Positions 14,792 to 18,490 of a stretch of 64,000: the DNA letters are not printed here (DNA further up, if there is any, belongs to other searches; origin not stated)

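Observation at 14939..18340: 1133-aa RGG-box + helical-repeat + C-terminal PIN nuclease protein (SMG6/EST1-like layout) in an archaeon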

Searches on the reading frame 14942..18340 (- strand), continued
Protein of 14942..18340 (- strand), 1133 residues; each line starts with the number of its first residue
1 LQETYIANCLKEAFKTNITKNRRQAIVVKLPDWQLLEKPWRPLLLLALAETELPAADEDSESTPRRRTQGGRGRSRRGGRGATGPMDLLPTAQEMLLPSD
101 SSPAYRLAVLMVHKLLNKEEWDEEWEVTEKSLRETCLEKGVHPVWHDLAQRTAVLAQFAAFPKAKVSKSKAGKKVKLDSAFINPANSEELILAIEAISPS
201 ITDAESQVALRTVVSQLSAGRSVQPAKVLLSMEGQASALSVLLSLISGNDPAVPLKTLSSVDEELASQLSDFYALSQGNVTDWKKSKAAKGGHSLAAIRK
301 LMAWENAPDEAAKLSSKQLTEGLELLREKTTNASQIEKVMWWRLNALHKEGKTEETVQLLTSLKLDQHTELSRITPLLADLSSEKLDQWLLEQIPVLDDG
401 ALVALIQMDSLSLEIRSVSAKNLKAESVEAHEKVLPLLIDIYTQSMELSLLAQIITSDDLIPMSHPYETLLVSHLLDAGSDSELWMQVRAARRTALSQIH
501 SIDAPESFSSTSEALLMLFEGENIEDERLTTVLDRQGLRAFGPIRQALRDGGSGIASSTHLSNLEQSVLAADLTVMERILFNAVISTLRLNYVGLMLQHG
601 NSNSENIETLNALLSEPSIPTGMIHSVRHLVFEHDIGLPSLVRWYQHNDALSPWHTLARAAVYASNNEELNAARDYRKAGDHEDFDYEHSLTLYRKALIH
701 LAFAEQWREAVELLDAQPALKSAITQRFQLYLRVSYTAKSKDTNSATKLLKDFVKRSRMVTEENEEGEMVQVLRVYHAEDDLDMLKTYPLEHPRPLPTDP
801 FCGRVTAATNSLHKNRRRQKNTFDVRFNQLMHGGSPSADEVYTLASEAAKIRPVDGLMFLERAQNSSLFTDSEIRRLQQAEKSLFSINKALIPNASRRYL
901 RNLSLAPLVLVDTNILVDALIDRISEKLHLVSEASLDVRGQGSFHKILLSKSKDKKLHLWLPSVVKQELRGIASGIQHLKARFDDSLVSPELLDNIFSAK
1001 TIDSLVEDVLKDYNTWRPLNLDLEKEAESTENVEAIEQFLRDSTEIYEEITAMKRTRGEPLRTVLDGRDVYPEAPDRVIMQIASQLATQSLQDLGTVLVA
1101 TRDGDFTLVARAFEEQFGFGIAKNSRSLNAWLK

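Call 27: find_related_loci(query=A1, collection=genome_contigs, flank=6000)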
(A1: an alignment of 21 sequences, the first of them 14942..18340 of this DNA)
Query A1 (1133 aa) in genome_contigs; peptide patterns used: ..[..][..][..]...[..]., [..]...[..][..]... (x = any residue, [..] = any of these).
284 stretches matched a pattern; 236 encode a relative of the query (tblastn E <= 1e-3); the best 80 are kept; 80 distinct loci.
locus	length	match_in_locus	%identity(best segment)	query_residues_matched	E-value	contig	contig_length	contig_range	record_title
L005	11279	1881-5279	96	1-1133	0e+0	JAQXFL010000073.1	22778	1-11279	MAG: Candidatus Poseidoniaceae archaeon isolate cluster3-bin.87 k119_522547, whole genome shotgun sequence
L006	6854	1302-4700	96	1-1133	0e+0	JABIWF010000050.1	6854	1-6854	MAG: Methanobacteriota archaeon isolate SI072_bin89 k141_1042475, whole genome shotgun sequence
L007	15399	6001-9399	95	1-1133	0e+0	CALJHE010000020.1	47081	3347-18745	MAG: Candidatus Poseidoniaceae archaeon isolate S4_Bin_METABAT__259_1 genome assembly, contig: c_000001816519_partial_44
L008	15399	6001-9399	90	1-1133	0e+0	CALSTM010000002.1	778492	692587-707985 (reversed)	MAG: Candidatus Poseidoniaceae archaeon isolate W_MB9_1 genome assembly, contig: contig_6995_partial_0_778492_W_MB9, who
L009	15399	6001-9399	90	1-1133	0e+0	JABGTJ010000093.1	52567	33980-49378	MAG: Methanobacteriota archaeon isolate SI034_bin128 k141_611390, whole genome shotgun sequence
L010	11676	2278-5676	84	1-1133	0e+0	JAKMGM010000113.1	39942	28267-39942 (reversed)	MAG: Candidatus Poseidoniaceae archaeon isolate MOX_bin98 PPB.contigs.fa_k127_855750, whole genome shotgun sequence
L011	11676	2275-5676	78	1-1133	0e+0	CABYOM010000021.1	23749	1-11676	uncultured Candidatus Poseidoniales archaeon isolate AG-333-I22 genome assembly, contig: AG-333-I22_NODE_21, whole genom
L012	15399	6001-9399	76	1-1133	0e+0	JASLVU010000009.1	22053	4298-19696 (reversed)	MAG: Candidatus Poseidoniaceae archaeon isolate ETNP17_MAG_7 NODE_9_length_22053_cov_3.505825, whole genome shotgun sequ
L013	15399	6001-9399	76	1-1133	0e+0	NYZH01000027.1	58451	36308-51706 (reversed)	MAG: Methanobacteriota archaeon isolate ARS60 5677, whole genome shotgun sequence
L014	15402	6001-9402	81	1-1133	0e+0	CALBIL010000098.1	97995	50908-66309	MAG TPA_asm: uncultured euryarchaeote isolate ERR2206762_bin.189_CONCOCT_v1.1_MAG genome assembly, contig: ERZ887853.37,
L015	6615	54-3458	78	1-1133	0e+0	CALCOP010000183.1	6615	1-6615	MAG TPA_asm: uncultured euryarchaeote isolate ERR599165_bin.117_CONCOCT_v1.1_MAG genome assembly, contig: ERZ842087.2379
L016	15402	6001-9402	79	1-1133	0e+0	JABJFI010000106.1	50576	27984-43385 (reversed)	MAG: Methanobacteriota archaeon isolate SI074_bin121 k141_1377400, whole genome shotgun sequence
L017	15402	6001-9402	80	1-1133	0e+0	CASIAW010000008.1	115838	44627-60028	MAG: Candidatus Poseidoniaceae archaeon isolate FRAM_WSC20_S26_SRF_bin_100_1 genome assembly, contig: FRAM_WSC20_S26_SW_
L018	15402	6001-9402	80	1-1133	0e+0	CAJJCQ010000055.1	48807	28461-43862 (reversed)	uncultured Candidatus Poseidoniales archaeon isolate FRAM18_bin097 genome assembly, contig: FRAM17_bin097-55, whole geno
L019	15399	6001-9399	77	1-1133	0e+0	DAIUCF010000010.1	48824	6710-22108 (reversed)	MAG TPA_asm: Candidatus Poseidoniaceae archaeon isolate CTOTU8138 NODE_294_length_48824_cov_11.932334, whole genome shot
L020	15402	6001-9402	79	1-1133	0e+0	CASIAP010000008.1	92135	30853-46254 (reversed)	MAG: Candidatus Poseidoniaceae archaeon isolate FRAM_WSC20_S10_SRF_bin_132_1 genome assembly, contig: FRAM_WSC20_S10_SW_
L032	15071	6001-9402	78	1-1133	0e+0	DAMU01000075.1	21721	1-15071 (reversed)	MAG TPA_asm: Euryarchaeota archaeon UBA91 UBA91_contig_72895, whole genome shotgun sequence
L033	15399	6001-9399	70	1-1133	0e+0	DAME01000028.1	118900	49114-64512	MAG TPA_asm: Euryarchaeota archaeon UBA88 UBA88_contig_2126, whole genome shotgun sequence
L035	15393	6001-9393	54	1-1133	0e+0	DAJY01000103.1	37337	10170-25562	MAG TPA_asm: Euryarchaeota archaeon UBA242 UBA242_contig_497, whole genome shotgun sequence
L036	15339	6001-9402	78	1-1133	0e+0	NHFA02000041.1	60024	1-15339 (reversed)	MAG: Euryarchaeota archaeon TMED99 47050, whole genome shotgun sequence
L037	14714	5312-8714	85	1-1133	0e+0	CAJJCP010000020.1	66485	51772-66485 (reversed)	uncultured Candidatus Poseidoniales archaeon isolate FRAM18_bin100 genome assembly, contig: FRAM17_bin100-20, whole geno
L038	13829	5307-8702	55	1-1133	0e+0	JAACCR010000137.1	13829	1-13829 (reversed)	MAG: Methanobacteriota archaeon isolate H12BWF_bin.14 H12bwf_k87_2947647_1_13829, whole genome shotgun sequence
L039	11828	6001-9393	49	1-1133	0e+0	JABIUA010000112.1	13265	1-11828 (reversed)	MAG: Methanobacteriota archaeon isolate SI072_bin37 k141_3203493, whole genome shotgun sequence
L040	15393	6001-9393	47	1-1133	0e+0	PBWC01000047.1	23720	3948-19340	MAG: Methanobacteriota archaeon isolate RS406 45165, whole genome shotgun sequence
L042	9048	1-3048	55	116-1133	0e+0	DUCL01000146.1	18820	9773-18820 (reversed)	MAG TPA_asm: Candidatus Poseidoniales archaeon isolate UWMA-0328 NODE_3933_length_18820_cov_0.631590, whole genome shotg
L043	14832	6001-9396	54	1-1133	0e+0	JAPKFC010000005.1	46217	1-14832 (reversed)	MAG: Candidatus Poseidoniaceae archaeon isolate ANT-132 NODE_289_length_46217_cov_8.187384, whole genome shotgun sequenc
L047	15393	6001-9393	49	1-1133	0e+0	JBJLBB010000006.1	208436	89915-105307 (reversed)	MAG: Candidatus Poseidoniaceae archaeon isolate LRMED-012 MGIIa-LRMED-012-C6, whole genome shotgun sequence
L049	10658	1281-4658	46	1-1133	0e+0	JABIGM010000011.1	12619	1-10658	MAG: Methanobacteriota archaeon isolate SI053_bin44 k141_942908, whole genome shotgun sequence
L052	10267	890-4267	44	1-1133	0e+0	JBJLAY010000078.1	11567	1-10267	MAG: Candidatus Poseidoniaceae archaeon isolate LRMED-009 MGIIa-LRMED-009-C9201, whole genome shotgun sequence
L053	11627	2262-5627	45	1-1133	0e+0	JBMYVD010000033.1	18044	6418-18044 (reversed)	MAG: Candidatus Poseidoniaceae archaeon isolate ME_XS_2211_1_bin_35 ME_XS_2211_1_bin_35_32, whole genome shotgun sequenc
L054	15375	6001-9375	45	1-1133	0e+0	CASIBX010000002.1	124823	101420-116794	MAG: Candidatus Poseidoniaceae archaeon isolate FRAM_WSC20_S26_SRF_bin_83_1 genome assembly, contig: FRAM_WSC20_S26_SW_b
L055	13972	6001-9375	45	1-1133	0e+0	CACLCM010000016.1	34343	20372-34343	MAG: uncultured Candidatus Poseidoniales archaeon isolate AG-461-G23 genome assembly, contig: AG-461-G23_NODE_16, whole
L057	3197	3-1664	84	580-1133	0e+0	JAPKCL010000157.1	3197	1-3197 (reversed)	MAG: Candidatus Poseidoniaceae archaeon isolate ANT-63 NODE_22606_length_3249_cov_7.567940, whole genome shotgun sequenc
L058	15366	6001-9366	44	1-1133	0e+0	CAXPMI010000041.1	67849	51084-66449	MAG: Candidatus Poseidoniaceae archaeon isolate 02um_A1D0714_6.38 genome assembly, contig: k127_804096, whole genome sho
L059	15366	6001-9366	45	1-1133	0e+0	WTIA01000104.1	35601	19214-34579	MAG: Methanobacteriota archaeon isolate PL36311bin_9 NODE_223_length_35601_cov_11.700248, whole genome shotgun sequence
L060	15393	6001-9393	48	1-1133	0e+0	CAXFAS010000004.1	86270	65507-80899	MAG TPA_asm: uncultured euryarchaeote isolate ERR599092_binner12_Refined_81 genome assembly, contig: ERZ841394.229, whol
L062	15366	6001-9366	45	1-1133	0e+0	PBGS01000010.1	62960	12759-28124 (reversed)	MAG: Methanobacteriota archaeon isolate SP3054 92506, whole genome shotgun sequence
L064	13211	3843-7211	43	1-1133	0e+0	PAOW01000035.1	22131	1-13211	MAG: Methanobacteriota archaeon isolate SAT205 MHASMcontig_1202441, whole genome shotgun sequence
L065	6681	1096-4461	44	1-1133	0e+0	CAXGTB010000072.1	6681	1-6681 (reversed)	MAG TPA_asm: uncultured euryarchaeote isolate ERR315856_concoct_104 genome assembly, contig: ERZ6778699.6457, whole geno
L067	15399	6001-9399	53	1-1133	0e+0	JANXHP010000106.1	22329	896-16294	MAG: Candidatus Poseidoniaceae archaeon isolate Bin06_025 c_000001360315, whole genome shotgun sequence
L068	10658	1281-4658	45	1-1133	0e+0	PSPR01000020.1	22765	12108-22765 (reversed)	MAG: Methanobacteriota archaeon isolate Guaymas_28 scaffold_1583, whole genome shotgun sequence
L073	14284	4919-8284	45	1-1133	0e+0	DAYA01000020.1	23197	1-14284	MAG TPA_asm: Euryarchaeota archaeon UBA550 UBA550_contig_587, whole genome shotgun sequence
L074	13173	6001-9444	41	1-1133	0e+0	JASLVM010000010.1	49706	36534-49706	MAG: Poseidonia sp. isolate ETNP17_MAG_14 NODE_10_length_49706_cov_13.968889, whole genome shotgun sequence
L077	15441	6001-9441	40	1-1133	0e+0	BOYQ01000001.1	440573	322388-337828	MAG: Candidatus Poseidoniales archaeon CM1_5m.P78 DNA, sequence01, whole genome shotgun sequence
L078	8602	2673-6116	40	1-1133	0e+0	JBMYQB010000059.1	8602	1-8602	MAG: Poseidonia sp. isolate ME_XS_2305_bin_45 ME_XS_2305_bin_45_58, whole genome shotgun sequence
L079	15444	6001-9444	40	1-1133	0e+0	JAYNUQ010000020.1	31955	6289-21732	MAG: Candidatus Poseidoniales archaeon isolate 139536_S27_maxbin_bins.tsv.039 NODE_800_length_31955_cov_13.765799, whole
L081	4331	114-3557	40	1-1133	0e+0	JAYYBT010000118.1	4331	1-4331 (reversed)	MAG: Thermoplasmatota archaeon isolate XS_MAG27 XS_MAG27_0118, whole genome shotgun sequence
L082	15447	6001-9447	39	1-1133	0e+0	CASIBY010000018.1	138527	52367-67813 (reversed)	MAG: Candidatus Poseidoniaceae archaeon isolate FRAM_WSC20_S10_BML_bin_60_1 genome assembly, contig: FRAM_WSC20_S10_BML_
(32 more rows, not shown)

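Call 28: list_cluster_members(proteins=[P0147, P0146, P0144, P0143, P0141, P0139, P0136, P0133, P0126, P0122])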
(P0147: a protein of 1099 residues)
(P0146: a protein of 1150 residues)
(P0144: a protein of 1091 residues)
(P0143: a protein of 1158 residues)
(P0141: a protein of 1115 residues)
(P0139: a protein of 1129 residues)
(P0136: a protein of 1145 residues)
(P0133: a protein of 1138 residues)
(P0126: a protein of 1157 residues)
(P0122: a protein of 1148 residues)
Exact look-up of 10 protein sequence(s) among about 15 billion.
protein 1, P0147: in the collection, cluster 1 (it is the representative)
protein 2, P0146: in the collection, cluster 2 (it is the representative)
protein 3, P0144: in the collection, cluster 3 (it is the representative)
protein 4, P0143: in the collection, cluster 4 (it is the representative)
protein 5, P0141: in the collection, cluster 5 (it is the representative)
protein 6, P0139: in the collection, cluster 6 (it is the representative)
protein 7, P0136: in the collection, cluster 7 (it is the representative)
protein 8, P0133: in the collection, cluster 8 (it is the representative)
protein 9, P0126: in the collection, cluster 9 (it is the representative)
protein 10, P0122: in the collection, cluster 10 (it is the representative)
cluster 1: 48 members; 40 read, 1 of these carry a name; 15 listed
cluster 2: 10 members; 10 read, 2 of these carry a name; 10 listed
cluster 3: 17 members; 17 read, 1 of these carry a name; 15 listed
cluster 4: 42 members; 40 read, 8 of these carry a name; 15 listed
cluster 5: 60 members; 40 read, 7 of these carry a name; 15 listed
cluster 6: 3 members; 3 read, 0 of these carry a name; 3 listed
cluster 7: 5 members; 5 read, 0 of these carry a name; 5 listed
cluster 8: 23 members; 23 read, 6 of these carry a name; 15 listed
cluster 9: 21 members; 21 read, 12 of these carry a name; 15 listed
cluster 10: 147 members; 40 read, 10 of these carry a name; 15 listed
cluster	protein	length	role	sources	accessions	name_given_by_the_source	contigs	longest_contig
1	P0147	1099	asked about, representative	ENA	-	-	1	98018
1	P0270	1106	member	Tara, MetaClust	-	strand:- start:1781 stop:5101 length:3321 start_codon:yes stop_codon:yes ... | TARA_052_SRF_0.22-1.6_scaffold10120_2_gene7479 "" ""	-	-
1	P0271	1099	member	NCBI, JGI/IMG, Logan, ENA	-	-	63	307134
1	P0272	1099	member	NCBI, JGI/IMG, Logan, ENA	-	-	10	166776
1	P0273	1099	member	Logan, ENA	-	-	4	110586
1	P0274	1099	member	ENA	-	-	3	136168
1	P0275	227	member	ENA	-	-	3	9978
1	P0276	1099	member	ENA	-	-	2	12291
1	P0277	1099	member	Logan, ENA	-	-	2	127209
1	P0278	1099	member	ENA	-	-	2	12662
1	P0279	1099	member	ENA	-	-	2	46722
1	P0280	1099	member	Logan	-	-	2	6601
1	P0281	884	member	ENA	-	-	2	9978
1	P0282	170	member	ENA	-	-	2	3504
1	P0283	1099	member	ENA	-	-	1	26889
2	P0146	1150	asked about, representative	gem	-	-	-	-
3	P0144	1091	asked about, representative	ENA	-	-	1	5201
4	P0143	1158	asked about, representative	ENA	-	-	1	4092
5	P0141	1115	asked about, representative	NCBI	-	-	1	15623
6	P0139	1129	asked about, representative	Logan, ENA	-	-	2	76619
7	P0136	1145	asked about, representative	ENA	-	-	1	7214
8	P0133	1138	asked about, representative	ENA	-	-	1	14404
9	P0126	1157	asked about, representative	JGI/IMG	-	uncharacterized LabA/DUF88 family protein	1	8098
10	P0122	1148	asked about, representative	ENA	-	-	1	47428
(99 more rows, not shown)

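Call 31: search_protein_families(library=pfam, proteins=[P0126, P0143, P0146, P0147, P0141, P0144, P0133, P0136], max_evalue=1)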
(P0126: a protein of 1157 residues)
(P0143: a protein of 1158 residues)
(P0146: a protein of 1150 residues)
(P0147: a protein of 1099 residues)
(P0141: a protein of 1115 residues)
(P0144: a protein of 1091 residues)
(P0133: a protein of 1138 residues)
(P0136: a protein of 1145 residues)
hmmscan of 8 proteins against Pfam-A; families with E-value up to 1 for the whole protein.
P0126 (1157 aa): 0 families

P0143 (1158 aa): 0 families

P0146 (1150 aa): 0 families

P0147 (1099 aa): 1 family
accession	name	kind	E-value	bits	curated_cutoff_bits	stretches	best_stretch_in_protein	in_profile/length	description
PF00306.32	ATP-synt_ab_C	-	0.21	12.4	27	0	787-856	31-98/126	ATP synthase alpha/beta chain, C terminal domain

P0141 (1115 aa): 0 families

P0144 (1091 aa): 1 family
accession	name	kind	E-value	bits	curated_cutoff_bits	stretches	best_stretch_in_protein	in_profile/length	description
PF20092.4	DUF6483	-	0.29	11.9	24.1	0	697-747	29-77/119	Family of unknown function (DUF6483)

P0133 (1138 aa): 1 family
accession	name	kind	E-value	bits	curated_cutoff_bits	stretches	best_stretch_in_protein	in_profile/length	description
PF13424.12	TPR_12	-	0.084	13.5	30.1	0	660-683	6-29/77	Tetratricopeptide repeat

P0136 (1145 aa): 2 families
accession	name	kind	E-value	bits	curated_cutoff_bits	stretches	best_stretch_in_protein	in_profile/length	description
PF14561.12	TPR_20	-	0.18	12.6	25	0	596-644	42-83/90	Tetratricopeptide repeat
PF13374.12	TPR_10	-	0.41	11.2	27.5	0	855-880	6-31/42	Tetratricopeptide repeat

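Call 38: predict_structure(alignment_id=A1)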
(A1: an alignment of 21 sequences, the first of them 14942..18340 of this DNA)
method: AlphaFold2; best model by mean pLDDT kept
length: 1133 residues; sequences in the alignment: 21
mean_pLDDT: 80.7   pTM: 0.47
mean pLDDT of the five models: 80.7, 78.3, 75.0, 74.8, 72.7
residues with pLDDT >= 90: 260; 70-90: 695; 50-70: 119; < 50: 59
segments of 3 or more residues with pLDDT < 50: 53-84, 165-171, 817-820, 900-904, 932-941
pLDDT, mean of each block of 10 residues (from residue 1): 80 72 80 81 81 39 34 31 58 76 85 75 76 79 80 77 50 72 88 86 72 80 83 87 89 88 90 86 84 86 87 87 85 83 87 83 75 75 82 88 88 90 83 88 92 91 93 87 89 91 89 89 75 85 83 79 92 91 90 83 82 88 88 89 90 93 92 95 89 94 94 91 89 94 91 86 69 80 88 87 91 61 76 80 86 80 81 81 73 53 67 90 84 42 79 86 90 85 73 85 92 78 74 83 70 61 66 82 79 74 74 74 80 68
secondary structure, 60 per line:
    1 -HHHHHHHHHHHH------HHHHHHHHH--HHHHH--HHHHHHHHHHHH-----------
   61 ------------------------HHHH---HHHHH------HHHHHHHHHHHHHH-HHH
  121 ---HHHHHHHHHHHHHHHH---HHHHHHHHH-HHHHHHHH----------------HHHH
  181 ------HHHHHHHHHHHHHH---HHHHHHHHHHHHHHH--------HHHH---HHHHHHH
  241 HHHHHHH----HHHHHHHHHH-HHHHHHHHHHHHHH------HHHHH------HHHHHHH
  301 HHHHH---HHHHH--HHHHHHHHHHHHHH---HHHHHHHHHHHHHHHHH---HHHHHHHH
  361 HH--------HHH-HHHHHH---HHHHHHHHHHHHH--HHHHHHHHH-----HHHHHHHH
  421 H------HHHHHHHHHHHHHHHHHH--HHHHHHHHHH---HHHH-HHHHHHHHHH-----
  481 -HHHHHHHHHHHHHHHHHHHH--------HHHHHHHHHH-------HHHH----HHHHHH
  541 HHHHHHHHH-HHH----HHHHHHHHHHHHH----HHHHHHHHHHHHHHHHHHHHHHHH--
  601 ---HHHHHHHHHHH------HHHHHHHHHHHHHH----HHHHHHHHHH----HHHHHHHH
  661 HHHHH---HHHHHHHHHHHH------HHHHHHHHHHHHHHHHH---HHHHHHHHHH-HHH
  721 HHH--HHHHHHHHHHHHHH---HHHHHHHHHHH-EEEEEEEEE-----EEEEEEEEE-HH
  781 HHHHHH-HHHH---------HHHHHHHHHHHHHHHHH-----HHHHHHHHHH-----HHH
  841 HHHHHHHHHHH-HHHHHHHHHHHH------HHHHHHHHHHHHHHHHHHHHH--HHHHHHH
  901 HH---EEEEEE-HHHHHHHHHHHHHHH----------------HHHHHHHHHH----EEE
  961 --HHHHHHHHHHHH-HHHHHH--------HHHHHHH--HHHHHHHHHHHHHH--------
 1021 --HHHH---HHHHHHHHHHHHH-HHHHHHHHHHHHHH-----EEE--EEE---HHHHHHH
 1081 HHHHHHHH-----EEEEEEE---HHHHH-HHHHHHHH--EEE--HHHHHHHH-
elements in order (helices of 4 or more, strands of 3 or more residues): H2-13 H20-28 H31-35 H38-49 H85-88 H92-96 H103-116 H124-139 H143-151 H153-160 H177-180 H187-200 H204-218 H227-230 H234-247 H252-261 H263-276 H283-287 H294-305 H309-313 H316-329 H333-349 H353-362 H375-380 H384-396 H399-407 H413-421 H428-445 H448-457 H461-464 H466-475 H482-501 H510-519 H527-530 H535-549 H558-570 H575-598 H604-614 H621-634 H639-648 H653-665 H669-680 H687-703 H707-716 H718-723 H726-739 H743-753 E755-763 E769-777 H779-786 H788-791 H801-817 H823-832 H838-851 H853-864 H871-891 H894-902 E906-911 H913-927 H944-953 E958-960 H963-974 H976-981 H990-996 H999-1012 H1023-1026 H1030-1042 H1044-1057 E1063-1065 E1068-1070 H1074-1088 E1094-1100 H1104-1108 H1110-1117 E1120-1122 H1125-1132
